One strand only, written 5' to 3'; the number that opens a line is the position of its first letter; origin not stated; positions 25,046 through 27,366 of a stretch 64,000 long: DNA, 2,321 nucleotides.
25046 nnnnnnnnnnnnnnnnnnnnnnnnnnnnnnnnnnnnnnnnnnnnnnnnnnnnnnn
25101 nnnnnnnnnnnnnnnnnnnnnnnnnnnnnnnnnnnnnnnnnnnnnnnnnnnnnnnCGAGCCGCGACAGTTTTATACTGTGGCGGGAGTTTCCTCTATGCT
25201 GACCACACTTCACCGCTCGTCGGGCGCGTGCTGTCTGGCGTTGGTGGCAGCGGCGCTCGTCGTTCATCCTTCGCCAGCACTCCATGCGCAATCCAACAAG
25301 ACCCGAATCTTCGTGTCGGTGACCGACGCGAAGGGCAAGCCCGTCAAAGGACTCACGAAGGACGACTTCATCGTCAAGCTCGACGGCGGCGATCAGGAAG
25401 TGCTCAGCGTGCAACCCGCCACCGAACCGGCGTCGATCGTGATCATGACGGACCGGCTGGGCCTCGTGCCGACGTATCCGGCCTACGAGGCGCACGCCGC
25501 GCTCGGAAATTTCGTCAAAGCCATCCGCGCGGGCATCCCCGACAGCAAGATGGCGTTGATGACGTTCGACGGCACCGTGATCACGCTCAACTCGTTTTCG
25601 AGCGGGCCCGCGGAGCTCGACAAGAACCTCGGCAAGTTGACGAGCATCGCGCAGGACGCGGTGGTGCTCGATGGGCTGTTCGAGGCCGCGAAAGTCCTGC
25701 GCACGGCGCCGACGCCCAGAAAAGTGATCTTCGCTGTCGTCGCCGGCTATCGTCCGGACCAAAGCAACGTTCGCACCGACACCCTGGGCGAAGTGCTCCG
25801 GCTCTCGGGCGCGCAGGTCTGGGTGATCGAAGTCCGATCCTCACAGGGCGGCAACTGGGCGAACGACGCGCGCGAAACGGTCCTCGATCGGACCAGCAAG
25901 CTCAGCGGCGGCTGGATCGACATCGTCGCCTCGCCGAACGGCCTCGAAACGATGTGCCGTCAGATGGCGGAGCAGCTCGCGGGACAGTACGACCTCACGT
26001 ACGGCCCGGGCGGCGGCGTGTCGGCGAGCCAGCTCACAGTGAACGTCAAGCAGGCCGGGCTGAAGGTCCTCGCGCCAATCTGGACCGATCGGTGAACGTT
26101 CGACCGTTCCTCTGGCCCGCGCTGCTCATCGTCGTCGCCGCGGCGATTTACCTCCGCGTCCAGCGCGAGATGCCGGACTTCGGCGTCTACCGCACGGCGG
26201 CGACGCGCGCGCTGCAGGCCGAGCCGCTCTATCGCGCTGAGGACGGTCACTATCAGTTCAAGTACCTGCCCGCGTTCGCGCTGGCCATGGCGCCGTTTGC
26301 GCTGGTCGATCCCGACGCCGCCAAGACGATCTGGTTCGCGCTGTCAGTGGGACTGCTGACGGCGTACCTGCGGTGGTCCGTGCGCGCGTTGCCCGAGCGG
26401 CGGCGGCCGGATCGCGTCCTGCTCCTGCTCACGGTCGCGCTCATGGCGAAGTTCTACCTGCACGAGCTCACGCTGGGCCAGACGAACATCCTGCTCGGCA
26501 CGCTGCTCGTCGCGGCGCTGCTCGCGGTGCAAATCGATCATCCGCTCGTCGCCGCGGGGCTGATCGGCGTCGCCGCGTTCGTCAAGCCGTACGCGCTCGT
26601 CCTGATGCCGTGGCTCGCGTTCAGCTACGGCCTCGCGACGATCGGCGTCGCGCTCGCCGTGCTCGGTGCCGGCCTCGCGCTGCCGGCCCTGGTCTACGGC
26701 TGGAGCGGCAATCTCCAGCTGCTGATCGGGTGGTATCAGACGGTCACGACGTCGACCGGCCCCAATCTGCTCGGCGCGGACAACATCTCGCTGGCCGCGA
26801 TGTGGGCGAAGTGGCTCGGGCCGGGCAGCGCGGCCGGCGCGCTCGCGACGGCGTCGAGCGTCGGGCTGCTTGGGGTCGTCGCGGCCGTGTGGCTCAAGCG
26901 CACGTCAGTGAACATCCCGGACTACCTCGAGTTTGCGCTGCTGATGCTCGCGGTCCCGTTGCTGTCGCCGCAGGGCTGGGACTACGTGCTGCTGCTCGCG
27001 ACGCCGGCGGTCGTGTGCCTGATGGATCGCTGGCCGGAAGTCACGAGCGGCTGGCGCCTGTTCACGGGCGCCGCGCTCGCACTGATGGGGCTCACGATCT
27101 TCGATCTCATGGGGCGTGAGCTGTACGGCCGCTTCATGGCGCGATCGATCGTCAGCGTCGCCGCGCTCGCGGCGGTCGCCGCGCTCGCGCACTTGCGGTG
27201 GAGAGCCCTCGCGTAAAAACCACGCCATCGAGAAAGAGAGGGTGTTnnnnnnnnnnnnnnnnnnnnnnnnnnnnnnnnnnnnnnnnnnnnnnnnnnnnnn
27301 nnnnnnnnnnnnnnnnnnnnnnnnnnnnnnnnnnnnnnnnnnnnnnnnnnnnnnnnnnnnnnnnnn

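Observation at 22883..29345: Candidate undescribed envelope system: three GT87 GT-C glycosyltransferase paralogs, a MIDAS-less VWA protein and two novel anchored paralogs, facing a CDP-alcohol phosphatidyltransferase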

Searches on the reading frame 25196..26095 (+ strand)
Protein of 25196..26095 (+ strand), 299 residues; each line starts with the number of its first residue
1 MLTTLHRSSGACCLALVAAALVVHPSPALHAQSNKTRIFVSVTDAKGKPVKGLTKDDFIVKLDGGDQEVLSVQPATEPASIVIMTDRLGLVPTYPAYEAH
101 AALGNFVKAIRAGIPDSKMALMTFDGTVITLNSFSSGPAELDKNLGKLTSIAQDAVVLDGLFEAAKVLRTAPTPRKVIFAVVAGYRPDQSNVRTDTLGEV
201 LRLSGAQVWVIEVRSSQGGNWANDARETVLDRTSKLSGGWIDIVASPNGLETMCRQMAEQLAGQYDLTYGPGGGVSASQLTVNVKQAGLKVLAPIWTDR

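Call 4: search_protein_families(library=pfam, proteins=[window:25196-26095:+], max_evalue=1)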
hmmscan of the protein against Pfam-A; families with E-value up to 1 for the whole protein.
window:25196-26095:+ (299 aa): 1 family
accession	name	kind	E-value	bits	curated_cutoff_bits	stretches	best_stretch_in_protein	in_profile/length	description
PF13519.12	VWA_2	-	0.0012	19.9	27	1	102-181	23-103/107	von Willebrand factor type A domain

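Call 5: search_protein_families(library=ncbifam, proteins=[window:25196-26095:+], max_evalue=1)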
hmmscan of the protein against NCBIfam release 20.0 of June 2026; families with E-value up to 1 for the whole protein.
window:25196-26095:+ (299 aa): 1 family
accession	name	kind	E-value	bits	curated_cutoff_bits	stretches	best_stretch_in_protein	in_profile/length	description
TIGR03436.1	acidobact_VWFA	subfamily_domain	3.8e-20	72.6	81.25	1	28-291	2-315/324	VWA domain-containing protein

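Call 68: search_solved_structures(query=window:25196-26092:+, max_evalue=1, show_alignments=1)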
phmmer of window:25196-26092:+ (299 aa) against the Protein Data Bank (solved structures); distinct sequences matched with E-value up to 1: 0.

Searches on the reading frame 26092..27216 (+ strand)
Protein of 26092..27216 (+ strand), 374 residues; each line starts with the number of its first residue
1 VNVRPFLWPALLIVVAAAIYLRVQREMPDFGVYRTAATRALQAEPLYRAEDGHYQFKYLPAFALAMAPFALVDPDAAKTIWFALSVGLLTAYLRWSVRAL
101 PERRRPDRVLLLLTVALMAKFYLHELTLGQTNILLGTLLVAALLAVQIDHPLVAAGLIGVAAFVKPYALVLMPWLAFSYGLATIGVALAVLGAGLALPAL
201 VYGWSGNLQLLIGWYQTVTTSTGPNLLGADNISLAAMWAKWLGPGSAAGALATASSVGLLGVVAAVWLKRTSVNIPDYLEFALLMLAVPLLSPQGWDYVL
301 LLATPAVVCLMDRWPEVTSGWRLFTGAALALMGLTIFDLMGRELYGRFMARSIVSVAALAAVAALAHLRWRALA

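Call 4: search_protein_families(library=pfam, proteins=[window:26092-27216:+], max_evalue=1)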
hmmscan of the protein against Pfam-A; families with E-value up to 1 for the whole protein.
window:26092-27216:+ (374 aa): 2 families
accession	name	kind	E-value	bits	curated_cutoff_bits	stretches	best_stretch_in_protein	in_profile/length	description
PF09594.16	GT87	-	1.5e-22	80.9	25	1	56-293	1-237/237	Glycosyltransferase family 87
PF24004.1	Microp_archaea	-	0.23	11.5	27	1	131-146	5-20/29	Archaeal microprotein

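Call 5: search_protein_families(library=ncbifam, proteins=[window:26092-27216:+], max_evalue=1)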
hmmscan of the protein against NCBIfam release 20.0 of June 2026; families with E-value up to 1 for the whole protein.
window:26092-27216:+ (374 aa): 0 families

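Call 35: find_homologous_proteins(query=window:26092-27213:+)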
Query window:26092-27213:+ (374 aa): 2077 proteins with E <= 0.001 among 8000 candidates; the best 120 are listed.
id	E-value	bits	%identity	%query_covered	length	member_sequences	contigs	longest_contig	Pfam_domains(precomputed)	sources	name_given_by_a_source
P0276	5.1e-222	755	95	100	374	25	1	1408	PF09594.17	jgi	jgi:Glycosyltransferase family 87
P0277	9.3e-206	702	87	100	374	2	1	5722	PF09594.17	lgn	-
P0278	5.1e-202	689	86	100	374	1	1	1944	PF09594.17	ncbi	-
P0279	1.4e-201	688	86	100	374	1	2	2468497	PF09594.17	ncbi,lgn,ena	-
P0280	2.0e-201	687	87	99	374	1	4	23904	PF09594.17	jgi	jgi:hypothetical protein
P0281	5.0e-201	686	84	100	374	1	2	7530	PF09594.17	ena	-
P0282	7.4e-201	686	85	100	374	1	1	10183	PF09594.17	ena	-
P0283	1.7e-200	684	85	100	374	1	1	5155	PF09594.17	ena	-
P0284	2.1e-200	684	85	100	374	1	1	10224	PF09594.17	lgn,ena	-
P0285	2.3e-200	684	85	99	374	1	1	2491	PF09594.17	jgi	-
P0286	6.1e-200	682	85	99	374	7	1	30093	PF09594.17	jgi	jgi:hypothetical protein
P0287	1.4e-199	681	85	99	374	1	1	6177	PF09594.17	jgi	jgi:hypothetical protein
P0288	1.8e-196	671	83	100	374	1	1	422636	PF09594.17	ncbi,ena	-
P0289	2.8e-191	654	81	99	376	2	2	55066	PF09594.17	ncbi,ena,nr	ncbi:MAG TPA: glycosyltransferase family 87 protein [Vicinamibacterales bacterium]|nr:glycosyltransf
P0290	2.3e-190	651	82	99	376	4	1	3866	PF09594.17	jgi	-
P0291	2.6e-179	615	76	100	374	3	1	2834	PF09594.17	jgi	jgi:hypothetical protein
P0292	1.8e-174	599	77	99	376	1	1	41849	PF09594.17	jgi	jgi:hypothetical protein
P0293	1.9e-171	589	67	99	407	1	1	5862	PF09594.17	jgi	jgi:hypothetical protein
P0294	1.8e-170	586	76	94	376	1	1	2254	PF09594.17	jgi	jgi:hypothetical protein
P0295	1.2e-169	583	72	99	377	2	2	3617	PF09594.17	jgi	jgi:hypothetical protein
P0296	3.4e-168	578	76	94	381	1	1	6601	PF09594.17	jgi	jgi:alpha-1,2-mannosyltransferase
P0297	1.5e-167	576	72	100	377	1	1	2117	PF09594.17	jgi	jgi:hypothetical protein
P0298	1.6e-167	576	74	99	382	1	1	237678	PF09594.17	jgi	jgi:Glycosyltransferase family 87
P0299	3.2e-166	572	74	98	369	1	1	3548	PF09594.17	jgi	jgi:hypothetical protein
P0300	5.9e-166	571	71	100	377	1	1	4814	PF09594.17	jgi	jgi:hypothetical protein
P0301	6.7e-166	570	72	100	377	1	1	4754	PF09594.17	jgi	jgi:hypothetical protein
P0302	8.4e-165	567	72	100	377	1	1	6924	PF09594.17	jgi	jgi:hypothetical protein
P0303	1.8e-164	566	70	100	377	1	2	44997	PF09594.17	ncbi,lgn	-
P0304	2.0e-163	562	72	100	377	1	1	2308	PF09594.17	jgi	-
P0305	2.4e-163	562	70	97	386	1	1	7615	PF09594.17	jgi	jgi:hypothetical protein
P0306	3.2e-163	562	72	99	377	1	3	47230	PF09594.17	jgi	jgi:hypothetical protein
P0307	3.7e-163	561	71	99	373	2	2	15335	PF09594.17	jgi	jgi:hypothetical protein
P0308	9.1e-163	560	72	97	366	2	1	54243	PF09594.17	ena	-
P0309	1.3e-162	560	70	99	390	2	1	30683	PF09594.17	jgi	jgi:hypothetical protein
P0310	1.8e-162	559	71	100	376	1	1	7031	PF09594.17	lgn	-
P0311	4.3e-162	558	71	100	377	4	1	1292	PF09594.17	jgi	jgi:Glycosyltransferase family 87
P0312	4.4e-162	558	70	99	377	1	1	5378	PF09594.17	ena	-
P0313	7.9e-162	557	70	99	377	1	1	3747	PF09594.17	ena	-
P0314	1.1e-161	557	71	100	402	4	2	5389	PF09594.17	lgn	-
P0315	1.7e-161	556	70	99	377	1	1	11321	PF09594.17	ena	-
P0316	2.3e-161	556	70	99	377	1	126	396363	PF09594.17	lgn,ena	-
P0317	3.1e-161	555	70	99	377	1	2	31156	PF09594.17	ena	-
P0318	5.5e-161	554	70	99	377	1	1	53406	PF09594.17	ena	-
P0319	8.4e-161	554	70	99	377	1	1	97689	PF09594.17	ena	-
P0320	1.2e-160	553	69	99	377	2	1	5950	PF09594.17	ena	-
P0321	2.1e-160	552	70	94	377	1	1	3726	PF09594.17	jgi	jgi:hypothetical protein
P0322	2.9e-160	552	69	100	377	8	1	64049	PF09594.17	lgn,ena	-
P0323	4.3e-160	551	68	100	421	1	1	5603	PF09594.17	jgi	jgi:hypothetical protein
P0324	7.5e-160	551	70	99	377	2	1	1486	PF09594.17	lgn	-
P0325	1.3e-159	550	70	99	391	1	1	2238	PF09594.17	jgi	jgi:hypothetical protein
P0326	2.1e-158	546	70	99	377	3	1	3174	PF09594.17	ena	-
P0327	2.3e-158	546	68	100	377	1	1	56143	PF09594.17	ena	-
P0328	2.8e-158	545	68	99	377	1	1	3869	PF09594.17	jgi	jgi:Glycosyltransferase family 87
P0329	3.7e-158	545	68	100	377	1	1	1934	PF09594.17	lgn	-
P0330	4.2e-158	545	70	100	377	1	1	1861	PF09594.17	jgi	jgi:hypothetical protein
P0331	5.9e-158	544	69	99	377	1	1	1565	PF09594.17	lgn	-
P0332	6.0e-158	544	72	94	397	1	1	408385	PF09594.17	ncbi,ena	-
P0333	6.8e-158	544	68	100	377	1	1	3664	PF09594.17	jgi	jgi:Glycosyltransferase family 87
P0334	7.3e-158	544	69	99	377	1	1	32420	PF09594.17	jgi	jgi:hypothetical protein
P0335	7.4e-158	544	69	99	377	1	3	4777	PF09594.17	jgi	jgi:hypothetical protein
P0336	1.2e-157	543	68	100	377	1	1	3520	PF09594.17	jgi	-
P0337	1.6e-157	543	70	99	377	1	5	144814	PF09594.17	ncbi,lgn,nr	ncbi:MAG: DUF2029 domain-containing protein [Acidobacteria bacterium]|nr:DUF2029 domain-containing p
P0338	1.6e-157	543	69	99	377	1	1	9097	PF09594.17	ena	-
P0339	1.6e-157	543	69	99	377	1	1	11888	PF09594.17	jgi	-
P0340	2.3e-157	542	70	99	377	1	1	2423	PF09594.17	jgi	jgi:hypothetical protein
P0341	2.8e-157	542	70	99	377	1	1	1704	PF09594.17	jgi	jgi:hypothetical protein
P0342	2.8e-157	542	67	99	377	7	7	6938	PF09594.17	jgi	jgi:hypothetical protein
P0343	4.5e-157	541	69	100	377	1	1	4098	PF09594.17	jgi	jgi:hypothetical protein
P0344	4.6e-157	541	68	99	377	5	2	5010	PF09594.17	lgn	-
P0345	8.8e-157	540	69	99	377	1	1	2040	PF09594.17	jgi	jgi:hypothetical protein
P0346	1.0e-156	540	69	99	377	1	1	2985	PF09594.17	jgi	jgi:hypothetical protein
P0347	1.0e-156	540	69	94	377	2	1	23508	PF09594.17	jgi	jgi:hypothetical protein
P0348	1.2e-156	540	69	99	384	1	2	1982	PF09594.17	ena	-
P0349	1.3e-156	540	68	99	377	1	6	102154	PF09594.17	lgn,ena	-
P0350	1.6e-156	540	70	99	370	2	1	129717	PF09594.17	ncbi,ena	-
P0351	1.7e-156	540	68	99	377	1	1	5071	PF09594.17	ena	-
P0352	1.9e-156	539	69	99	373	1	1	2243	PF09594.17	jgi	jgi:hypothetical protein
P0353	2.1e-156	539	68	99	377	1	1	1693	PF09594.17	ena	-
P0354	2.2e-156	539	68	99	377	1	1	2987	PF09594.17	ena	-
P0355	2.2e-156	539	68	99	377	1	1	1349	PF09594.17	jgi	-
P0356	2.4e-156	539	71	98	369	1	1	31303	PF09594.17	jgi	jgi:Glycosyltransferase family 87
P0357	2.4e-156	539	70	97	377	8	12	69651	PF09594.17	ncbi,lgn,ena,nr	ncbi:MAG TPA: glycosyltransferase family 87 protein [Vicinamibacterales bacterium]|nr:glycosyltransf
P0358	2.6e-156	539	67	100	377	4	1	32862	PF09594.17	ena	-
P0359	2.9e-156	539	69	99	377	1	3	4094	PF09594.17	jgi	jgi:hypothetical protein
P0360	3.1e-156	539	68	99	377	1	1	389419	PF09594.17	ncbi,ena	-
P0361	3.2e-156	539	68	99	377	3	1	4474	PF09594.17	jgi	jgi:hypothetical protein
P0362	3.5e-156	539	69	100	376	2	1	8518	PF09594.17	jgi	jgi:hypothetical protein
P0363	3.6e-156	538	69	99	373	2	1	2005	PF09594.17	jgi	jgi:Glycosyltransferase family 87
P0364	4.6e-156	538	69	99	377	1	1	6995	PF09594.17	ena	-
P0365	4.8e-156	538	67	99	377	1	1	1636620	PF09594.17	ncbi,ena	-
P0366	4.9e-156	538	68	99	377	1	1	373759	PF09594.17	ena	-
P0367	5.2e-156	538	68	99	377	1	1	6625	PF09594.17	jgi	jgi:hypothetical protein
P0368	5.4e-156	538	71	94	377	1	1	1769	PF09594.17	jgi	jgi:hypothetical protein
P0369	6.5e-156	538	71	94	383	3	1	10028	PF09594.17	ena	-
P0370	7.1e-156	538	71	98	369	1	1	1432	PF09594.17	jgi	jgi:hypothetical protein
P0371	7.4e-156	537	68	99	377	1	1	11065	PF09594.17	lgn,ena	-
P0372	7.8e-156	537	69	99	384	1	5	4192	PF09594.17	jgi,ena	jgi:hypothetical protein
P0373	8.9e-156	537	68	99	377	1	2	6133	PF09594.17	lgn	-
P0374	9.3e-156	537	68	99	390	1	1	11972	PF09594.17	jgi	jgi:Glycosyltransferase family 87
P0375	1.2e-155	537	68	99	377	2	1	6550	PF09594.17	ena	-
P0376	1.3e-155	537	68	99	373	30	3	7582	PF09594.17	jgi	jgi:hypothetical protein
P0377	1.5e-155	536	67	100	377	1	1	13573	PF09594.17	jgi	jgi:hypothetical protein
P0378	2.1e-155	536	67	100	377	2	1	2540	PF09594.17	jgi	jgi:hypothetical protein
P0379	2.2e-155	536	68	99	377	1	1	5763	PF09594.17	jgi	jgi:glycosyl transferase family 87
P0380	2.9e-155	535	68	98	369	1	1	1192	PF09594.17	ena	-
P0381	3.0e-155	535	71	94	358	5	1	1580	PF09594.17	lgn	-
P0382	3.6e-155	535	70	94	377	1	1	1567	PF09594.17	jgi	-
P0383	3.6e-155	535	66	100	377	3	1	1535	PF09594.17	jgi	jgi:hypothetical protein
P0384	4.1e-155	535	67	99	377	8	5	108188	PF09594.17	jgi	jgi:hypothetical protein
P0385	5.0e-155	535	67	100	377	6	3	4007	PF09594.17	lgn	-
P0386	5.4e-155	535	69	99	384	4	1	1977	PF09594.17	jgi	jgi:hypothetical protein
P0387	5.8e-155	535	68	99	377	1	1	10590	PF09594.17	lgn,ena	-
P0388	7.4e-155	534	69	99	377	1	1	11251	PF09594.17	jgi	jgi:hypothetical protein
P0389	9.0e-155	534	67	99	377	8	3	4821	PF09594.17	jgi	jgi:hypothetical protein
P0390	1.0e-154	534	66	100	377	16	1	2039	PF09594.17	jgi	jgi:hypothetical protein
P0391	1.2e-154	533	73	93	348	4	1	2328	PF09594.17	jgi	jgi:hypothetical protein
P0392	1.3e-154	533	67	99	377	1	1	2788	PF09594.17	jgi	jgi:Glycosyltransferase family 87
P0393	1.3e-154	533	69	99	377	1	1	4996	PF09594.17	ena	-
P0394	1.4e-154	533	67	100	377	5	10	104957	PF09594.17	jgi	jgi:hypothetical protein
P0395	1.6e-154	533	70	94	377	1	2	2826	PF09594.17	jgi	jgi:hypothetical protein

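Call 45: predict_structure(alignment_id=A3)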
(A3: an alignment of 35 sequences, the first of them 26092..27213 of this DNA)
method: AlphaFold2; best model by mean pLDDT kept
length: 374 residues; sequences in the alignment: 35
mean_pLDDT: 86.6   pTM: 0.86
mean pLDDT of the five models: 86.6, 86.3, 86.2, 82.4, 81.2
residues with pLDDT >= 90: 185; 70-90: 167; 50-70: 19; < 50: 3
segments of 3 or more residues with pLDDT < 50: none
pLDDT, mean of each block of 10 residues (from residue 1): 69 78 76 93 90 81 95 92 91 93 90 85 83 93 95 97 90 92 97 96 96 89 75 90 91 93 86 80 90 79 90 86 88 65 76 88 83 54
secondary structure, 60 per line:
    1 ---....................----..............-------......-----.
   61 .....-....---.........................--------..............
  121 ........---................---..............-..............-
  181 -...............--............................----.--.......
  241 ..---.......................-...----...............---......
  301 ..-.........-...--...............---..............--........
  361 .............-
elements in order: H4-23 H28-41 H49-54 H60-65 H67-70 H74-98 H107-128 H132-147 H151-164 H166-179 H182-196 H199-226 H234-242 H246-268 H277-291 H296-302 H304-312 H319-333 H337-350 H353-373

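Call 49: fold_search(model_id=the predicted structure, library=pdb)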
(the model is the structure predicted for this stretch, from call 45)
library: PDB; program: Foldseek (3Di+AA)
matches with E <= 10: 192; with E <= 0.001: 2
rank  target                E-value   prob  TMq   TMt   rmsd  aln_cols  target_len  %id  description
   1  9dm7_A                2.1e-07  1.00  0.74  0.76   5.0       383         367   21  mannosyltransferase PimE in complex with Fab_E6 (released 2025-06-25)
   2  9dm5                  2.3e-06  1.00  0.73  0.71   5.1       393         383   19  Product-Bound mannosyltransferase PimE (released 2025-06-25)
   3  9ub7_B                2.9e-03  1.00  0.62  0.60   5.9       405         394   13  Structure of glycosylphosphatidylinositol transamidase,state 1 (released 2026-04-08)
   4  8imx_U                3.4e-03  1.00  0.60  0.55   7.0       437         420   12  Cryo-EM structure of GPI-T with a chimeric GPI-anchored protein (released 2023-08-16)
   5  9wno_A                4.8e-03  1.00  0.56  0.52   7.5       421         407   12  Cryo-EM structure of Candida glabrata GPI mannosyltransferase I bound to Dol-P-Man (released 2025-12-03)
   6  5f15                  7.9e-03  1.00  0.38  0.29  14.5       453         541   14  Crystal Structure of ArnT from Cupriavidus metallidurans bound to Undecaprenyl phosphate (released 2016-02-17)
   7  7w72_U                8.6e-03  1.00  0.60  0.54   7.3       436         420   11  Structure of a human glycosylphosphatidylinositol (GPI) transamidase (released 2022-02-16)
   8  5ezm                  1.0e-02  1.00  0.39  0.29  14.4       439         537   15  Crystal Structure of ArnT from Cupriavidus metallidurans in the apo state (released 2016-02-17)
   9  7wld_U                1.4e-02  1.00  0.59  0.53   8.3       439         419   12  Cryo-EM structure of the human glycosylphosphatidylinositol transamidase complex at 2.53 Angstrom resolution (released 2022-04-27)
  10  7e9s_A                2.8e-02  0.99  0.38  0.20  15.4       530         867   12  Archaeal oligosaccharyltransferase AglB from Archaeoglobus fulgidus in complex with an inhibitory peptide and a dolich (released 2021-09-08)
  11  6snh_X                3.0e-02  1.00  0.53  0.43   7.7       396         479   13  Cryo-EM structure of yeast ALG6 in complex with 6AG9 Fab and Dol25-P-Glc (released 2020-03-11)
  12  9s6r_A                4.6e-02  1.00  0.55  0.54   6.8       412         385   13  Ternary cryo-EM structure of yeast ALG3 with Dol25-PP-GlcNAc2Man5, Dol25-P-Man, and Fab (released 2026-03-18)
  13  9s6u_A                7.0e-02  0.99  0.44  0.32  12.6       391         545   12  Ternary cryo-EM structure of human ALG9 with Dol25-PP-GlcNAc2Man8, Dol25-P-Man and Fab (released 2026-03-18)
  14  7bvc_A                8.0e-02  0.98  0.42  0.18  10.4       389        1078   14  Cryo-EM structure of Mycobacterium smegmatis arabinosyltransferase EmbA-EmbB-AcpM2 in complex with ethambutol (released 2020-04-29)
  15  8agb_A                8.3e-02  0.95  0.38  0.25  14.9       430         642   13  Structure of yeast oligosaccharylransferase complex with lipid-linked oligosaccharide bound (released 2022-12-07)
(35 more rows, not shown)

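Call 52: search_solved_structures(query=A3, max_evalue=10, show_alignments=3)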
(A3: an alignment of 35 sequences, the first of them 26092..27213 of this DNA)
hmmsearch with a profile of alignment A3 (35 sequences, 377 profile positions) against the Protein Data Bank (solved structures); distinct sequences matched with E-value up to 10: 0.
